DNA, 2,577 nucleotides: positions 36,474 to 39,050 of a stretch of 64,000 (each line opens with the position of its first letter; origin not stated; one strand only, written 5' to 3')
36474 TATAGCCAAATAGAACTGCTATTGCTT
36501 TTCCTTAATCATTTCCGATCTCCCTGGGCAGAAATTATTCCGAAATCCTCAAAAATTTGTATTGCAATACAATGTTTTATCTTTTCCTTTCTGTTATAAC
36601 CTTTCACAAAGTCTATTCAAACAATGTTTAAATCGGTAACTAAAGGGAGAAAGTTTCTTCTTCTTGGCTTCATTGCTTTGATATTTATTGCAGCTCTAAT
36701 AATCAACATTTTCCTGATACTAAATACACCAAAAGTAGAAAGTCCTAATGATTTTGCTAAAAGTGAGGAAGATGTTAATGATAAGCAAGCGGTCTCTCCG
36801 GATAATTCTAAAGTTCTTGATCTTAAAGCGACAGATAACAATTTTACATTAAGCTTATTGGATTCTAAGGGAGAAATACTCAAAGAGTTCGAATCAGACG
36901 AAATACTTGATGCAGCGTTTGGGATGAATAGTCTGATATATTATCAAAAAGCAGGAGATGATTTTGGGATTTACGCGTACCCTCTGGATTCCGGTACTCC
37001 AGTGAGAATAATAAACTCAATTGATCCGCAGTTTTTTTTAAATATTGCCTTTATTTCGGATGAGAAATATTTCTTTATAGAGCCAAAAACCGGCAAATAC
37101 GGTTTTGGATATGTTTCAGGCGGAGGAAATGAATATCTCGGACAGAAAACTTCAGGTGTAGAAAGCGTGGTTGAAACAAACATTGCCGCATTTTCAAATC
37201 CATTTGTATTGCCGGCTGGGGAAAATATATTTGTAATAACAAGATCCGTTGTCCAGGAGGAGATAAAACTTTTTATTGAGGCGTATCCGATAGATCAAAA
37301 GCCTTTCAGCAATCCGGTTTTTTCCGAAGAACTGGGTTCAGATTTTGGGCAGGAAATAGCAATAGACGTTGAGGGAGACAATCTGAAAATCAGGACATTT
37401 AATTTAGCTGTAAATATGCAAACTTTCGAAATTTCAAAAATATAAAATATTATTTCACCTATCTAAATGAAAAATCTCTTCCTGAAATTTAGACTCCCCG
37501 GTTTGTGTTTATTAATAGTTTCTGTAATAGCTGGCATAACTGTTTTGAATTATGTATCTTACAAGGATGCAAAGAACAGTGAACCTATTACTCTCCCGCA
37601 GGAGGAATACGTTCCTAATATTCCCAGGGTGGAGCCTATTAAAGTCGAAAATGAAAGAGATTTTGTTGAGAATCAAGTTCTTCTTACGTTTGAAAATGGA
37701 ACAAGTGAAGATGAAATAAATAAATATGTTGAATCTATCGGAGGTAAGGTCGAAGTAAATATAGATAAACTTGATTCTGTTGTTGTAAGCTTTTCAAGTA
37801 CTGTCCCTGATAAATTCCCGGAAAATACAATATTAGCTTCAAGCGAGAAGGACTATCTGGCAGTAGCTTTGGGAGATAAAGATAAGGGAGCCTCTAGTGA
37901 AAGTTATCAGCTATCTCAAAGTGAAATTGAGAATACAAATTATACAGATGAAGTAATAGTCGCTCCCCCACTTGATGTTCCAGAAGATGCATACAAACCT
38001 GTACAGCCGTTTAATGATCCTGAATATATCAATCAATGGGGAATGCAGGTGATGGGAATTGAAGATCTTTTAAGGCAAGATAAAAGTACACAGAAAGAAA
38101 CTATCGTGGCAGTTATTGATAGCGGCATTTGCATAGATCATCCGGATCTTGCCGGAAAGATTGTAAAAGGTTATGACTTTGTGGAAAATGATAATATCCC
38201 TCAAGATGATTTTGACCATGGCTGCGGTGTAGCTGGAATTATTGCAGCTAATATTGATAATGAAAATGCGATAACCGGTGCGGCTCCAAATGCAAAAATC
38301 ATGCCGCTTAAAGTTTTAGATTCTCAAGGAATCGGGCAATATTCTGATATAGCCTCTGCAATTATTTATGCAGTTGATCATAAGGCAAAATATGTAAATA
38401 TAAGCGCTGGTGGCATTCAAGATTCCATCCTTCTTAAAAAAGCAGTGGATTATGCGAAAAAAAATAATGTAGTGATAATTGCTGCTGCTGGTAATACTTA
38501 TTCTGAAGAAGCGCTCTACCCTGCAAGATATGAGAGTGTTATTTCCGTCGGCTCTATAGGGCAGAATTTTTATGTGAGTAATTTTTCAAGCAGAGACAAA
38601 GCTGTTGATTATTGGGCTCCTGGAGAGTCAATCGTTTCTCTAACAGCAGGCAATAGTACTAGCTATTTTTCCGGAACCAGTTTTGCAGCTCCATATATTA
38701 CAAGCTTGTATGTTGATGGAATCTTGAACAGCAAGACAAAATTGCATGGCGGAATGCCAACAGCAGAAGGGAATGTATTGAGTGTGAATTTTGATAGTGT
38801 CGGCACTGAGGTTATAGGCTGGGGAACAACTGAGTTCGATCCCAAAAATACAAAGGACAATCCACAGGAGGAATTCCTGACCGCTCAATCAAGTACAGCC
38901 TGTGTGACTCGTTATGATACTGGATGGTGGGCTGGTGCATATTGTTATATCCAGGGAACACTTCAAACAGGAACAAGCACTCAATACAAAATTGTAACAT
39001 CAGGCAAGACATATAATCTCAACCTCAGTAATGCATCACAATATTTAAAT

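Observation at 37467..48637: A 3589-aa Rhs-type polymorphic toxin with an N-terminal S8 subtilase and FG-GAP repeats, plus a downstream immunity-position ORF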

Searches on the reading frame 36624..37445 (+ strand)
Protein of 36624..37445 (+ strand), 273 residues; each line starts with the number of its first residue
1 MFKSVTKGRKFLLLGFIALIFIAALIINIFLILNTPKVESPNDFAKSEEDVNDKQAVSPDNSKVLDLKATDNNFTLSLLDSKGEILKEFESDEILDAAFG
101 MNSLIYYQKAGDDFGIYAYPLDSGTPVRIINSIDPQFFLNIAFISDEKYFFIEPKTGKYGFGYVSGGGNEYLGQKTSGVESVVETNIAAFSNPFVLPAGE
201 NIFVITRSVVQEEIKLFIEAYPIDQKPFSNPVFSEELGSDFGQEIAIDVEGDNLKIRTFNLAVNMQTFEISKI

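Call 6: search_protein_families(library=pfam, proteins=[window:36624-37445:+], max_evalue=0.01)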
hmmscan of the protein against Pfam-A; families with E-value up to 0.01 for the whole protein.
window:36624-37445:+ (273 aa): 0 families

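Call 7: search_protein_families(library=ncbifam, proteins=[window:36624-37445:+], max_evalue=0.01)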
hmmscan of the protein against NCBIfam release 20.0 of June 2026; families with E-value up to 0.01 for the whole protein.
window:36624-37445:+ (273 aa): 0 families

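Call 61: search_protein_families(library=phrogs, proteins=[window:36624-37445:+], max_evalue=0.01)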
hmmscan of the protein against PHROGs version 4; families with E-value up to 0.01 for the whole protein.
window:36624-37445:+ (273 aa): 0 families

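Call 100: search_solved_structures(query=A8, max_evalue=1)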
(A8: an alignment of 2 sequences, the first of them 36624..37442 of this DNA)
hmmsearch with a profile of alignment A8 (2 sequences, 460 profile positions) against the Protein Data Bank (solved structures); distinct sequences matched with E-value up to 1: 8.
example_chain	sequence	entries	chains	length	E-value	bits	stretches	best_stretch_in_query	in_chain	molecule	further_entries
9if7_L9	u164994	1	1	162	0.19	13.8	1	227-323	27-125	Mago nashi-like protein,putative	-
4y07_A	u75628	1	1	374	0.5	12.4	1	180-215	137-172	NEDD4-like E3 ubiquitin-protein ligase WWP2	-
8ei5_A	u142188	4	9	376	0.5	12.4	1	180-215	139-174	NEDD4-like E3 ubiquitin-protein ligase WWP2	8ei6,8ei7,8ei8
5tj7_A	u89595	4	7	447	0.66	12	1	180-215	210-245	NEDD4-like E3 ubiquitin-protein ligase WWP2 | NEDD4-like E3 ubiquitin-protein ligase WWP2,NEDD4-like E3 ubiquitin-protein ligase WWP2 | Isoform 2 of NEDD4-like 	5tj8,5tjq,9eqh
6j1z_A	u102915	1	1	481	0.73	11.8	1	180-215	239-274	NEDD4-like E3 ubiquitin-protein ligase WWP2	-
9t2z_A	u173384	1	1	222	0.9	11.5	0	169-190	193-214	Spindlin-1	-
5lug_A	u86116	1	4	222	0.92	11.5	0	169-190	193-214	Spindlin-like protein 2, isoform CRA_a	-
6i8b_B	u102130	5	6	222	0.96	11.4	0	169-190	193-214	Spindlin-1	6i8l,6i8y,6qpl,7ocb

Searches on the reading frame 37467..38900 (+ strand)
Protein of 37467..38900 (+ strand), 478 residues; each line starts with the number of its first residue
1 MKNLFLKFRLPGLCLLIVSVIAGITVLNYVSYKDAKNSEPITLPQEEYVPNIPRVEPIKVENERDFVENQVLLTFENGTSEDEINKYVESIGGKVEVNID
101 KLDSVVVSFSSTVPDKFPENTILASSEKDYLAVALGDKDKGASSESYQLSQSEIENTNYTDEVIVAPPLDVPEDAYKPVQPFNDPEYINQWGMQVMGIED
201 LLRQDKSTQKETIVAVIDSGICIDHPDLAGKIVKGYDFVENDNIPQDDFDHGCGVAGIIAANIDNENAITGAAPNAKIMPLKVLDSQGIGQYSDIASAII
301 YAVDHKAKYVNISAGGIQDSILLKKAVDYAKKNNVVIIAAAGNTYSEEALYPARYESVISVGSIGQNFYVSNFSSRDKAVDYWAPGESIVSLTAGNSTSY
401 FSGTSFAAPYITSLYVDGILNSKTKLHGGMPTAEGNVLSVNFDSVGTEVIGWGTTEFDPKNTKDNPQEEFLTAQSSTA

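Call 13: search_solved_structures(query=window:37467-38900:+, show_alignments=2)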
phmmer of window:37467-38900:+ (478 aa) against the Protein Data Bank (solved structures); distinct sequences matched with E-value up to 0.001: 179 (the best 60 are shown).
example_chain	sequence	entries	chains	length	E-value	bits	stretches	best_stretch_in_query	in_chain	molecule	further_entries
1dbi_A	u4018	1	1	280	1.2e-49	173.1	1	213-414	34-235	AK.1 SERINE PROTEASE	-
1thm_A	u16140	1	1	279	5e-44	154.6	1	207-425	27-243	THERMITASE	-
1tec_E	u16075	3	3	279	1.7e-43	152.8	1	207-425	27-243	THERMITASE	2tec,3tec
7xr8_A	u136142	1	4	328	9.9e-40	140.4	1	209-413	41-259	Major intracellular serine protease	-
1sbi_A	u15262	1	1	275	1.2e-36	130.3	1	208-413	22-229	SUBTILISIN 8397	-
1sbh_A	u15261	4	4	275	1.2e-36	130.3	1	208-413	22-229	SUBTILISIN 8397+1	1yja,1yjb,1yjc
1s01_A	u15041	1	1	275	6.5e-36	127.8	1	208-413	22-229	Subtilisin BPN'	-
1aqn_A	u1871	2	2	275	1.7e-34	123.2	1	213-413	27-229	SUBTILISIN 8324 | SUBTILISIN BPN'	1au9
1bh6_A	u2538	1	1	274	1.7e-34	123.1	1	213-413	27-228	SUBTILISIN DY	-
1ak9_A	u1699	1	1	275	2.5e-34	122.6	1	213-413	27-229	SUBTILISIN 8321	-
1a2q_A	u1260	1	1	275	3e-34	122.4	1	213-413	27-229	SUBTILISIN BPN'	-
5gl8_A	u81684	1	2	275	3.4e-34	122.2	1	208-413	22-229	Subtilisin NAT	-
3vyv_A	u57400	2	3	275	4.1e-34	121.9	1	208-413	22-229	Subtilisin NAT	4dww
1s02_A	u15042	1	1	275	4.2e-34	121.9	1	205-413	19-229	SUBTILISIN BPN'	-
1sbn_E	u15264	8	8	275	4.6e-34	121.7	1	208-413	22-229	SUBTILISIN NOVO BPN' | SUBTILISIN BPN'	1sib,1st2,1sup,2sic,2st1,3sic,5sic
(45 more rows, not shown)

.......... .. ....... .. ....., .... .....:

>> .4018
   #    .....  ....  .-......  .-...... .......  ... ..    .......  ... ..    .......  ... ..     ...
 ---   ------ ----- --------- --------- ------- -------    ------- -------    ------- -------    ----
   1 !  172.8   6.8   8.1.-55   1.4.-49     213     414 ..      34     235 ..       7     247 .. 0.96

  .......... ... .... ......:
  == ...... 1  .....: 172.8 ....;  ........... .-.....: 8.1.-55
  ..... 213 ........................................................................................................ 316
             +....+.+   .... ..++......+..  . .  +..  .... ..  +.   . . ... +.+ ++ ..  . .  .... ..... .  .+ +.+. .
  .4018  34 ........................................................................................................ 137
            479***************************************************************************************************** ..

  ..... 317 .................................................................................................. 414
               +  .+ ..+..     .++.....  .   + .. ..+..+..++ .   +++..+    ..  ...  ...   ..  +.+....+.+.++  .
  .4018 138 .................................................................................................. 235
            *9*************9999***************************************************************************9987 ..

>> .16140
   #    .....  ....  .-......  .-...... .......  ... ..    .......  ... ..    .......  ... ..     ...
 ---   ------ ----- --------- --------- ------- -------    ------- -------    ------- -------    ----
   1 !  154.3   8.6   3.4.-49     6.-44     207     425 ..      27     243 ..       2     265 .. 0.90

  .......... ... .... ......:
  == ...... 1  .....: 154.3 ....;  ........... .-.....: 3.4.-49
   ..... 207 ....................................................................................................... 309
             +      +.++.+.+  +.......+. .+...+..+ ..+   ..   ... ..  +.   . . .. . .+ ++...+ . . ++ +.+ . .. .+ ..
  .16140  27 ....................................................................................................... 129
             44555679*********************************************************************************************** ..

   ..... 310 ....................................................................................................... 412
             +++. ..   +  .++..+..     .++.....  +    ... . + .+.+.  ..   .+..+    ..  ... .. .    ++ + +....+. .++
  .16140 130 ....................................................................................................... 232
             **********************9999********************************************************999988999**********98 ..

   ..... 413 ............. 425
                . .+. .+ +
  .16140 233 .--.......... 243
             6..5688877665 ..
